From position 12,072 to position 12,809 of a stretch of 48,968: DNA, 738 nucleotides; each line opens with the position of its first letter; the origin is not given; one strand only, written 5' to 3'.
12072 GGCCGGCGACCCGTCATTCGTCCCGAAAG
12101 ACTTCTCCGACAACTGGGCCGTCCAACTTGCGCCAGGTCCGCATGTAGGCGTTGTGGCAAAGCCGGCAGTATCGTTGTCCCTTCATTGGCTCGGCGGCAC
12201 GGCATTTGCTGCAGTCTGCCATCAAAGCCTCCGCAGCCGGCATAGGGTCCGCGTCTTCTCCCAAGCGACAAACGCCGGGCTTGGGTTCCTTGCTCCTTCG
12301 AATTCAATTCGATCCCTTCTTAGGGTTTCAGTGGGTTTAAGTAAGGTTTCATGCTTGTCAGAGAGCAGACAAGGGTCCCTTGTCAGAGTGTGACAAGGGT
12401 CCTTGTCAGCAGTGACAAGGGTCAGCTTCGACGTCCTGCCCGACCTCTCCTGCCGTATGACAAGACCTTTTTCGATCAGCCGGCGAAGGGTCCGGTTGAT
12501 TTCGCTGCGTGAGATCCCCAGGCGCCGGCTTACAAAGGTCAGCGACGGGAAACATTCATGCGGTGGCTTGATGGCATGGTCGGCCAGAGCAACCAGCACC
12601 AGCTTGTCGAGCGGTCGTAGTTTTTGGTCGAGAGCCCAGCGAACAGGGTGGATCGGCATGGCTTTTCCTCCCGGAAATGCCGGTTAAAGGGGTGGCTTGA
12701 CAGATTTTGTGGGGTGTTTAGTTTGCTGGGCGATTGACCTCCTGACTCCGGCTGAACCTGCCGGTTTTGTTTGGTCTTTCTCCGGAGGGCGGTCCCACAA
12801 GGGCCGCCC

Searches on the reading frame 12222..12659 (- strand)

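Call 62: search_protein_families(library=phrogs, proteins=[window:12222-12659:-], max_evalue=0.001)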
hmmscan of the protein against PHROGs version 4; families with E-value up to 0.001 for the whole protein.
window:12222-12659:- (145 aa): 11 families
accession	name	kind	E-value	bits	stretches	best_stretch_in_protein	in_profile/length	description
phrog_270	-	DNA, RNA and nucleotide metabolism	3.4e-12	47.4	1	8-78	38-108/383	replication initiation protein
phrog_391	-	DNA, RNA and nucleotide metabolism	1.6e-10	42.2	1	6-76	6-76/298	replication initiation O-like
phrog_1032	-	DNA, RNA and nucleotide metabolism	6.1e-10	40.6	1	1-72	1-72/281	replication initiation protein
phrog_6643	-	DNA, RNA and nucleotide metabolism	6.4e-10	39.9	1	8-78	8-79/313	replication initiation protein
phrog_8540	-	DNA, RNA and nucleotide metabolism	6.8e-10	40.5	1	15-77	16-77/196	replication initiation O-like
phrog_678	-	DNA, RNA and nucleotide metabolism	2e-06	28.6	1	8-76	66-124/346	replication initiation O-like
phrog_4617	-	DNA, RNA and nucleotide metabolism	2.5e-06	28.3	1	6-74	6-74/223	replication initiation protein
phrog_428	-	DNA, RNA and nucleotide metabolism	3.3e-05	24.2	1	34-86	124-179/455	replication initiation protein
phrog_345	-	DNA, RNA and nucleotide metabolism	5e-05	24.1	1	10-90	41-126/297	replication initiation O-like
phrog_3502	-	unknown function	0.00054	21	1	14-81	49-115/131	-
phrog_186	-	DNA, RNA and nucleotide metabolism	0.0006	20.6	1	17-75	39-100/308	DnaD-like helicase loader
